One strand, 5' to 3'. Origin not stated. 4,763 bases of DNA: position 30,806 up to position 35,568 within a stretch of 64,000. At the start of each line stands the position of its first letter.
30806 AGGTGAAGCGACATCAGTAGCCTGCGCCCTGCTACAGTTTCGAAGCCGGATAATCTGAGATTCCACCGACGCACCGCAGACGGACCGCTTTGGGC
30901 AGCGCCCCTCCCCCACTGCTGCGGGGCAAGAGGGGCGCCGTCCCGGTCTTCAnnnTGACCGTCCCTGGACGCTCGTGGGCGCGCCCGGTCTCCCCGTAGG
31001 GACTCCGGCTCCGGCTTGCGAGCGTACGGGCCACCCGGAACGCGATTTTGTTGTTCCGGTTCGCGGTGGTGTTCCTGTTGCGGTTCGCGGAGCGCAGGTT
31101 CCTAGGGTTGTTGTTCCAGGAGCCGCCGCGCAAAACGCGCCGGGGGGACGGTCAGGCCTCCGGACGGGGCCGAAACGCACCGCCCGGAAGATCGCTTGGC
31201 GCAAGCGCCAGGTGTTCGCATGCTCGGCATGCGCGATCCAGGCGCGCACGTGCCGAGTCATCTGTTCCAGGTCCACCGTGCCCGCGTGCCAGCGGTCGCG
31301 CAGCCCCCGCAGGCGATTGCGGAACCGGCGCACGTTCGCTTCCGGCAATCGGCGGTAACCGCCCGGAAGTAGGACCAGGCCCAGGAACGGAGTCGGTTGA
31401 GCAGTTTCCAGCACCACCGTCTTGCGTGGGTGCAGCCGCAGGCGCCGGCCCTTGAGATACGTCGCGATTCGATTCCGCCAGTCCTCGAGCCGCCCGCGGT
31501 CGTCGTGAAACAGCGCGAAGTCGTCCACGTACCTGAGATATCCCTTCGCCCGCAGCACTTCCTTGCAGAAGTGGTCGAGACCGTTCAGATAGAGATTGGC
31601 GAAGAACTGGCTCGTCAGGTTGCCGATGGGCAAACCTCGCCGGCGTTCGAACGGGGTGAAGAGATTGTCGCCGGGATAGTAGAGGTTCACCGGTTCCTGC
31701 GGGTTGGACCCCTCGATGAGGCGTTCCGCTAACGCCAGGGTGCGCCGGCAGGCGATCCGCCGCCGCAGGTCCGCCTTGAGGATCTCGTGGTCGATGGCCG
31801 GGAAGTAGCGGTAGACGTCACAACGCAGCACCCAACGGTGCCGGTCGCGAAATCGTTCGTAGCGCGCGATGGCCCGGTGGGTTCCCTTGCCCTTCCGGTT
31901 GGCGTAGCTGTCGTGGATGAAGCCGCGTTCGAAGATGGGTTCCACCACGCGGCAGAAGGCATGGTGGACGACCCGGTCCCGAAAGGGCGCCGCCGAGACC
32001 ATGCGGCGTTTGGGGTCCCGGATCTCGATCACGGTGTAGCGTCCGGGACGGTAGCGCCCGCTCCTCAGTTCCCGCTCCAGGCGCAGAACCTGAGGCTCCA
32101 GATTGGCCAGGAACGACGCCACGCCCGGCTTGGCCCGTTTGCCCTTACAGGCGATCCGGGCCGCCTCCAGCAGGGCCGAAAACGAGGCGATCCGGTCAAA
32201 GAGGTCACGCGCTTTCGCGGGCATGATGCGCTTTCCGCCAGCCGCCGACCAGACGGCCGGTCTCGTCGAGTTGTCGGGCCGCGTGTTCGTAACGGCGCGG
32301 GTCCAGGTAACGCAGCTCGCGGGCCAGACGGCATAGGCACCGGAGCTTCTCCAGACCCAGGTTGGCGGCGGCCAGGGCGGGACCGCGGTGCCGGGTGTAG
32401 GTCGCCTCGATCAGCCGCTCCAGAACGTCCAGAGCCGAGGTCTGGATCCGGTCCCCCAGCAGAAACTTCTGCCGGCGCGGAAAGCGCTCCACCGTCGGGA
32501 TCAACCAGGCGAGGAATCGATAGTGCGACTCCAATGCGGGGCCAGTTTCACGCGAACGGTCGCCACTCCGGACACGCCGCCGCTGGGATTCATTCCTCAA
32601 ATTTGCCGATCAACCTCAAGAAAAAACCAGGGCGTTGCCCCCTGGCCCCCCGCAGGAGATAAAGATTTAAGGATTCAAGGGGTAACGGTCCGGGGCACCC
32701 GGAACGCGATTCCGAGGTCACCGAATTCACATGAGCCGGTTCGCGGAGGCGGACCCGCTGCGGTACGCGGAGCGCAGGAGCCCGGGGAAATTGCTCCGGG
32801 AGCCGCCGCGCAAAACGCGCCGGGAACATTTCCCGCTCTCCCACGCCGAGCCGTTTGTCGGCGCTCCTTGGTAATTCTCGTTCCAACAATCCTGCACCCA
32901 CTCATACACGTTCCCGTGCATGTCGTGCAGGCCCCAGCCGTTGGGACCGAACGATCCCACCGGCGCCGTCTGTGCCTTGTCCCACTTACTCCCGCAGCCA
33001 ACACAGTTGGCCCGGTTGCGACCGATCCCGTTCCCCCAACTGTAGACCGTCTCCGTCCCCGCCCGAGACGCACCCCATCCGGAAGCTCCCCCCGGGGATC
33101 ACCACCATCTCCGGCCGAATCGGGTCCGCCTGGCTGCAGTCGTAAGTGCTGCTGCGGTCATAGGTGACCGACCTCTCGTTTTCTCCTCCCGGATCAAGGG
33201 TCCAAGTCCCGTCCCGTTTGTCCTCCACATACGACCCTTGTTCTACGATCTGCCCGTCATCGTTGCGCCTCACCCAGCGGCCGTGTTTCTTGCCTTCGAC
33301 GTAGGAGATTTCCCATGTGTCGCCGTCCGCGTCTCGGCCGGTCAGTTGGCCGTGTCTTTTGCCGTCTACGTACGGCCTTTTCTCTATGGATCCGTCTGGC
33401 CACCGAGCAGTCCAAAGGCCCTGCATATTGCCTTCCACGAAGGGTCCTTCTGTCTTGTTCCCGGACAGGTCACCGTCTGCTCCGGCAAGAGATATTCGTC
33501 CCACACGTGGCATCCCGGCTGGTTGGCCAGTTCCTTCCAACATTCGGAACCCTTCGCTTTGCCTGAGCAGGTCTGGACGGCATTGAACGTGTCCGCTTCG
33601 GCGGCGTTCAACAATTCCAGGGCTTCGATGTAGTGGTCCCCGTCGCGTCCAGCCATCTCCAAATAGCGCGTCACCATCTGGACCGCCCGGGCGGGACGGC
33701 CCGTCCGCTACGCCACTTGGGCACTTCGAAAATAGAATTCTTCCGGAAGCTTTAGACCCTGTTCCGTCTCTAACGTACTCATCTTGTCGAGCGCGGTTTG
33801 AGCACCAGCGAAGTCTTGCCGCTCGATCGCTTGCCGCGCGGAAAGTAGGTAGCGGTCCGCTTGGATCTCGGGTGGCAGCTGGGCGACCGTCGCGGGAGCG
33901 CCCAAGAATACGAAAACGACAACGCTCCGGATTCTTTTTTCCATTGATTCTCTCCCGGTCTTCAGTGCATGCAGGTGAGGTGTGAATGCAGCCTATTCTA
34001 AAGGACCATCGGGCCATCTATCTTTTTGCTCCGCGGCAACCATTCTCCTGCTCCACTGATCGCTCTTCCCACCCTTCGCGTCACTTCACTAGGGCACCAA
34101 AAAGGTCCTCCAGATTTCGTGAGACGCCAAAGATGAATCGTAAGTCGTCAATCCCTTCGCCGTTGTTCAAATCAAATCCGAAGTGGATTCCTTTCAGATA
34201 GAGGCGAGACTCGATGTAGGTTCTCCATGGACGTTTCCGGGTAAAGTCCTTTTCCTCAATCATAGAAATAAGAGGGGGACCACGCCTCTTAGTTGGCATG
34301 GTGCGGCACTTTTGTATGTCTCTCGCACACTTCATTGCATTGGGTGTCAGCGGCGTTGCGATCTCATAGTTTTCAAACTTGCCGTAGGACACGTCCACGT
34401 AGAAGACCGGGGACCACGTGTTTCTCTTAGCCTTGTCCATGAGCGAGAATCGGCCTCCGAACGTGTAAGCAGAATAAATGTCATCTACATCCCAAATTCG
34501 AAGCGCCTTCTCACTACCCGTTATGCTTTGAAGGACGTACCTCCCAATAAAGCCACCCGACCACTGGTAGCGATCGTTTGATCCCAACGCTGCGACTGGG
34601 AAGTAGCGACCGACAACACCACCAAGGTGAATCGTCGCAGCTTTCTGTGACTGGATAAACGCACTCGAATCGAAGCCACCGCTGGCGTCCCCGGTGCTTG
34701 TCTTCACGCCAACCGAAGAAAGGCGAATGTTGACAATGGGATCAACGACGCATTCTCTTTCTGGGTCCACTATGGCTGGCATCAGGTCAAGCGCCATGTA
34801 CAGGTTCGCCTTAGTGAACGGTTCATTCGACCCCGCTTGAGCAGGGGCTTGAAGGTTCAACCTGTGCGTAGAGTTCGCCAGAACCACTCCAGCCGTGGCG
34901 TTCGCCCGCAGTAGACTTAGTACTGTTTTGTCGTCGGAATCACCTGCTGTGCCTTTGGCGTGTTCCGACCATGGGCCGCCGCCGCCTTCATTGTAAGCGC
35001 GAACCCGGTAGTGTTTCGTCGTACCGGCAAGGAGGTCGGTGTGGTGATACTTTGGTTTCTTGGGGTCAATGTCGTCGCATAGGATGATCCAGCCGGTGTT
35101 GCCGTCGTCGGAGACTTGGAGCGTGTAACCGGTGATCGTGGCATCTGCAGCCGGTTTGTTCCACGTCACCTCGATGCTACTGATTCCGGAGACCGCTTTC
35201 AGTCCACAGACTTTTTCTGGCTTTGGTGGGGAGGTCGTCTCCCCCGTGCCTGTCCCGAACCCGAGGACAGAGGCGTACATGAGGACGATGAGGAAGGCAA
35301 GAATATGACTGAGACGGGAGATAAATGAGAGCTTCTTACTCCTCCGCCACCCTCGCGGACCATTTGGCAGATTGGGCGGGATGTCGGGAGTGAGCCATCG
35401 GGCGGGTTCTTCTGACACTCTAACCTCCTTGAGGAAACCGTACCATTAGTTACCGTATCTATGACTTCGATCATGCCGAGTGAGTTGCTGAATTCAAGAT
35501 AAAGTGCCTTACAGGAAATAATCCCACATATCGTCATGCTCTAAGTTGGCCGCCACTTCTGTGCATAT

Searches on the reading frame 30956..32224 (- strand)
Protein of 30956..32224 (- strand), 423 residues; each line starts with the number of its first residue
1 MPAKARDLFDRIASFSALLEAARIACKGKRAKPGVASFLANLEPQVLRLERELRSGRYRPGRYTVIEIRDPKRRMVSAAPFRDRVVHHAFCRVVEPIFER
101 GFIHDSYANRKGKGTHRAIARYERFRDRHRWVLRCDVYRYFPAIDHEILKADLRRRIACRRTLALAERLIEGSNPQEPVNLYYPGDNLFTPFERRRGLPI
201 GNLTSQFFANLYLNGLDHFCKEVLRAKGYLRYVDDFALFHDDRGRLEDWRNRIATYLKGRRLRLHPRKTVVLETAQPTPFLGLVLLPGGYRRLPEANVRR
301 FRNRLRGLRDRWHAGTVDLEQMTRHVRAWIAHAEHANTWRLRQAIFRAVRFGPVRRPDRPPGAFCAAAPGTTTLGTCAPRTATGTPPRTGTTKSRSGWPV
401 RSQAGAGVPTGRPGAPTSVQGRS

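Call 12: search_protein_families(library=pfam, proteins=[window:30956-32224:-], max_evalue=0.01)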
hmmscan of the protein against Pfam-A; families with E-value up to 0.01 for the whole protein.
window:30956-32224:- (423 aa): 1 family
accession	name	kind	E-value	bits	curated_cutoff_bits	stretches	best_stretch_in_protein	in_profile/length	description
PF00078.32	RVT_1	-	1.1e-17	64.9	29.6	1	72-284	8-204/205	Reverse transcriptase (RNA-dependent DNA polymerase)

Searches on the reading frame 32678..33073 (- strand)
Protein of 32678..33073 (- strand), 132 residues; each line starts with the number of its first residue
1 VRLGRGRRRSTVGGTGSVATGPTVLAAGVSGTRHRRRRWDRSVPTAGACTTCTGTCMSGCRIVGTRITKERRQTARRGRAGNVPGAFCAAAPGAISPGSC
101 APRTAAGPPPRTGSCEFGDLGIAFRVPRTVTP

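Call 12: search_protein_families(library=pfam, proteins=[window:32678-33073:-], max_evalue=0.01)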
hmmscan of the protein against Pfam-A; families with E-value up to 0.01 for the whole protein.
window:32678-33073:- (132 aa): 0 families

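Call 69: search_protein_families(library=pfam, proteins=[window:32678-33073:-], max_evalue=1)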
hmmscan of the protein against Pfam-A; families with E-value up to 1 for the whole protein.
window:32678-33073:- (132 aa): 1 family
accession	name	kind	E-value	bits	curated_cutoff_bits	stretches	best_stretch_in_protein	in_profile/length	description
PF19747.4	DUF6234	-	0.56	11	27.5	1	5-60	71-124/129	Family of unknown function (DUF6234)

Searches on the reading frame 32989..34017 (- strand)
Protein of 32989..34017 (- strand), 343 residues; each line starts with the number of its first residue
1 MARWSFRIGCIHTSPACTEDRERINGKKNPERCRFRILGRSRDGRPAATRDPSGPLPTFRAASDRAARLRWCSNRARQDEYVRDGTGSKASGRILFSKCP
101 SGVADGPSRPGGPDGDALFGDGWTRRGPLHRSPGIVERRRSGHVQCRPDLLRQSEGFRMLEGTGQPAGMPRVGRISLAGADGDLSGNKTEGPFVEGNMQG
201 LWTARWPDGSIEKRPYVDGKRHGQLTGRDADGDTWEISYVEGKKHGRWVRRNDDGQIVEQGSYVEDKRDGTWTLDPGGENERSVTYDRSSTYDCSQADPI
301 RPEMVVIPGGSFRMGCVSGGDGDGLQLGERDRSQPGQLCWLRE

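Call 12: search_protein_families(library=pfam, proteins=[window:32989-34017:-], max_evalue=0.01)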
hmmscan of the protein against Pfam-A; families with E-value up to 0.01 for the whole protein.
window:32989-34017:- (343 aa): 0 families

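Call 69: search_protein_families(library=pfam, proteins=[window:33000-34017:-], max_evalue=1)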
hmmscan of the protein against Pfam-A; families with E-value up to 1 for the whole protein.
window:33000-34017:- (339 aa): 2 families
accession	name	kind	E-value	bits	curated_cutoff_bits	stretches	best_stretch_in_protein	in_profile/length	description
PF07661.19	MORN_2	-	0.12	13.1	29.6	0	244-264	1-21/22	MORN repeat variant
PF17892.7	Cadherin_5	-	0.34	11.2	26.5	0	228-257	34-63/98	Cadherin-like domain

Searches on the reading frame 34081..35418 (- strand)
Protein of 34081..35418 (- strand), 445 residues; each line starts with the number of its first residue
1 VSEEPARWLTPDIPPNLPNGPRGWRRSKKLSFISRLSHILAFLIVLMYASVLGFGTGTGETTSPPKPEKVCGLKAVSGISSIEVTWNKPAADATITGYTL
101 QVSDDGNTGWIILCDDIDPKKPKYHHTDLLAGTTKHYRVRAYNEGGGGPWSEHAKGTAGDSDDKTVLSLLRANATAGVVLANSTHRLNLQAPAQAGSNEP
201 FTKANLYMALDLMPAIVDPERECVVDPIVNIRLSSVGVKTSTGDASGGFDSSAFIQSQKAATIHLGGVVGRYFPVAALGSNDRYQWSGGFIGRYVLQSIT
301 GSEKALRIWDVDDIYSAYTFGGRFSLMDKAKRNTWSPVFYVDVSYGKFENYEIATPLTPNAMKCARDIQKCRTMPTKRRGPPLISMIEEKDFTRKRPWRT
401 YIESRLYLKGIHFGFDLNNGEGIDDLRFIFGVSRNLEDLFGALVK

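Call 12: search_protein_families(library=pfam, proteins=[window:34084-35418:-], max_evalue=0.01)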
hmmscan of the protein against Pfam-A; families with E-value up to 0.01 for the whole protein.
window:34084-35418:- (445 aa): 3 families
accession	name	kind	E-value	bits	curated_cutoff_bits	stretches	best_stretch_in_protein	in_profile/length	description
PF00041.27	fn3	-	4.2e-10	40.1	25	1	80-155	14-82/84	Fibronectin type III domain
PF00754.31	F5_F8_type_C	-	0.00062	20.3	28.2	1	73-150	41-121/127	F5/8 type C domain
PF22633.2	F5_F8_type_C_2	-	0.0015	19.6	27.8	0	73-122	26-72/91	NedA-like, galactose-binding domain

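Call 74: find_encoding_contigs(protein=window:34081-35418:-, flank=8000, max_places=8)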
Protein window:34081-35418:- (445 aa): no gene with exactly this product is on record in the collection.
